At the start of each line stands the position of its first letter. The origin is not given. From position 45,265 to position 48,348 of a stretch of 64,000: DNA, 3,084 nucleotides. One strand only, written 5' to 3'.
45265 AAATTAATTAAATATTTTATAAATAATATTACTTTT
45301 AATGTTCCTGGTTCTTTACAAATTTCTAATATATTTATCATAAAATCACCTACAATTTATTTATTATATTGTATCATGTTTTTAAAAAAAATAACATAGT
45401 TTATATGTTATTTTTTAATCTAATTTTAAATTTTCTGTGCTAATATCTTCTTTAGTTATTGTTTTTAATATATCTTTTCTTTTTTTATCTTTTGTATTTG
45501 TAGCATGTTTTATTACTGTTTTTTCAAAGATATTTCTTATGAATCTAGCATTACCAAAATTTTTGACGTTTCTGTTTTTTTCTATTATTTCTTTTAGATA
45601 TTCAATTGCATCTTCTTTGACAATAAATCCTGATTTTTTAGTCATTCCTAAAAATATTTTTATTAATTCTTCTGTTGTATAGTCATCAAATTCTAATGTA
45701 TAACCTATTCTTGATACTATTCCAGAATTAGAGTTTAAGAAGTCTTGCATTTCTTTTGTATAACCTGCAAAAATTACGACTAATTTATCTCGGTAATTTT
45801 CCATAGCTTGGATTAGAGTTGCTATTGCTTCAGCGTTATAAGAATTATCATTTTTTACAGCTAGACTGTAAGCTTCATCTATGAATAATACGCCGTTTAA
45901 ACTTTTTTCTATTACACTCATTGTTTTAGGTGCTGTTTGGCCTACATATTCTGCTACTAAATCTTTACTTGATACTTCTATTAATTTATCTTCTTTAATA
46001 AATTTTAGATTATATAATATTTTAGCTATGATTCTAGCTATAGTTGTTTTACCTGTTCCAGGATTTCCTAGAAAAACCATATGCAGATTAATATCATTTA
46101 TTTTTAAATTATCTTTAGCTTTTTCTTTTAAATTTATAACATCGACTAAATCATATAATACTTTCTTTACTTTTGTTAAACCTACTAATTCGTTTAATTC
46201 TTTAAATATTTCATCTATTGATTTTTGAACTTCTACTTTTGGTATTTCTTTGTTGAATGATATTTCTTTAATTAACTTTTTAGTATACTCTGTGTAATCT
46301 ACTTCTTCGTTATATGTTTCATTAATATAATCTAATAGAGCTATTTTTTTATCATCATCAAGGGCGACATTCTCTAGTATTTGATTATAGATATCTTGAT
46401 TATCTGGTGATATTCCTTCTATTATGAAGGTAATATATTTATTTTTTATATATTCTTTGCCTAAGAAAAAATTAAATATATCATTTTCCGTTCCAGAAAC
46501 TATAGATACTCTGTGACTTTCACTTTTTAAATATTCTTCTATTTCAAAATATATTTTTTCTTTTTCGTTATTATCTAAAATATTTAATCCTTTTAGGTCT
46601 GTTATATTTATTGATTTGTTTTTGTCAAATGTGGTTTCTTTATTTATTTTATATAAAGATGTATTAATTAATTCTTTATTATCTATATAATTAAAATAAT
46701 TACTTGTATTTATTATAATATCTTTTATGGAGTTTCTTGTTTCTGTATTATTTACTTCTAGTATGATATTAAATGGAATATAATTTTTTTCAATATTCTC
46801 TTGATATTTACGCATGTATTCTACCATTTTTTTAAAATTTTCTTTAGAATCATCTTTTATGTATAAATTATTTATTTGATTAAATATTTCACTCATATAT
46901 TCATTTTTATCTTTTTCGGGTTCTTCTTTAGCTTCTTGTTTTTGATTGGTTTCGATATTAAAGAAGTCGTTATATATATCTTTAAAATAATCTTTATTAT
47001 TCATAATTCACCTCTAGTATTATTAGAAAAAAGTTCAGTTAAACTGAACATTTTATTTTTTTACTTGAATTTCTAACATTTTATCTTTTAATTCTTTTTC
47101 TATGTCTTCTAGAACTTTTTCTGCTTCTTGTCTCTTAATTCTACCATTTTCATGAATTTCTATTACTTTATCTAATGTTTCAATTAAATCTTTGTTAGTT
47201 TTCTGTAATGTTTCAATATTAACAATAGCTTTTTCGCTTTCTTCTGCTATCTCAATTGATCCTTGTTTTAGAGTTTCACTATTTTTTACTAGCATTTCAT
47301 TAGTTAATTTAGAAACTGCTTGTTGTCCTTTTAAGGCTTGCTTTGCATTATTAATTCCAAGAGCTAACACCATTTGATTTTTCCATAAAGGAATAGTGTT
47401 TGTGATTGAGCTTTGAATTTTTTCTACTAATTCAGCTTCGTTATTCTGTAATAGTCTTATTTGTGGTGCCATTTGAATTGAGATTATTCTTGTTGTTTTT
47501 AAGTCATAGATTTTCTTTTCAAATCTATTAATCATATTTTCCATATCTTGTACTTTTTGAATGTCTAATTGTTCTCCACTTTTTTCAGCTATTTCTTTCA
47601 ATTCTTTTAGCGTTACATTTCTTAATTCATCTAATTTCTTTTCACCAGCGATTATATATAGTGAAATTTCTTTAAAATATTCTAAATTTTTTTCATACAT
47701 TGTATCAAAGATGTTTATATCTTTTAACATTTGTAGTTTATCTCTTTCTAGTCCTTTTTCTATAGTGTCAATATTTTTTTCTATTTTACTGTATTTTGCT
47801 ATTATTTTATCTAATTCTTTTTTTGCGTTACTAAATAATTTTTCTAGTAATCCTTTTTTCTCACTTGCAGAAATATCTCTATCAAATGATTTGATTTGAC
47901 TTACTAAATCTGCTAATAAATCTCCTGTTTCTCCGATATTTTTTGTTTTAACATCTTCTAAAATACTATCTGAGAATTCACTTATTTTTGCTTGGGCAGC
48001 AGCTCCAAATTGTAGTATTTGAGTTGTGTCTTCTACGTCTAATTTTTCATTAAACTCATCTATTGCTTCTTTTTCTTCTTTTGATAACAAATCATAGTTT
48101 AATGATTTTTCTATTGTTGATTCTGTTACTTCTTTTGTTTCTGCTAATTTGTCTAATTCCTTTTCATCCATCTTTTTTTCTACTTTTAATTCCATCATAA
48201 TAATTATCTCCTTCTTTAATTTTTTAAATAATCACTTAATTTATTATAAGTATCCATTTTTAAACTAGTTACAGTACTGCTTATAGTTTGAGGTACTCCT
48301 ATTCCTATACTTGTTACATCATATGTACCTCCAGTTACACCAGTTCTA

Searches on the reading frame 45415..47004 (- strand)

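Call 73: search_protein_families(library=pfam, proteins=[window:45415-47004:-], max_evalue=0.00001)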
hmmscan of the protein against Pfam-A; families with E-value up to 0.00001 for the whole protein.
window:45415-47004:- (529 aa): 3 families
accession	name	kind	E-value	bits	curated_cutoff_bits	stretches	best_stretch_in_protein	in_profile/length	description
PF00004.35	AAA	-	3.2e-19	70.1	21.2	1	309-425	1-117/131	ATPase family associated with various cellular activities (AAA)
PF17866.7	AAA_lid_6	-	9.5e-15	54.9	24.3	1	464-521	1-60/60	AAA lid domain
PF01078.27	Mg_chelatase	-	3e-06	27.2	20.3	0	288-348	4-61/207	Magnesium chelatase, subunit ChlI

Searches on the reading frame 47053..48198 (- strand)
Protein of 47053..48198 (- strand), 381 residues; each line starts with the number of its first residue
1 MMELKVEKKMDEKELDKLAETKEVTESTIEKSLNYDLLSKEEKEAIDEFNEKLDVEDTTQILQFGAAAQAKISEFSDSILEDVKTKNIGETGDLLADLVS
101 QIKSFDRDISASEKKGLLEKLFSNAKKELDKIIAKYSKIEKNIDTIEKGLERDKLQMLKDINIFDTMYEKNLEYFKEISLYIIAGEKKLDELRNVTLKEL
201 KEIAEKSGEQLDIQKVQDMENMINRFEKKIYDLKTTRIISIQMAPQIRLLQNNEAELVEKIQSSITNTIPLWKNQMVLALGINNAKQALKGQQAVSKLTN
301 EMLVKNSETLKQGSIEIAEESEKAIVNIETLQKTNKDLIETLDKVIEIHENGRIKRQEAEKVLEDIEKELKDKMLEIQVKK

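Call 73: search_protein_families(library=pfam, proteins=[window:47053-48198:-], max_evalue=0.00001)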
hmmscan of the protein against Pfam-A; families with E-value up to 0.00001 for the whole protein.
window:47053-48198:- (381 aa): 1 family
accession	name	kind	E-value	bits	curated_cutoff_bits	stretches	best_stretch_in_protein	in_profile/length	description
PF05816.16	TelA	-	2.1e-116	389.1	30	1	46-375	1-331/332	Toxic anion resistance protein (TelA)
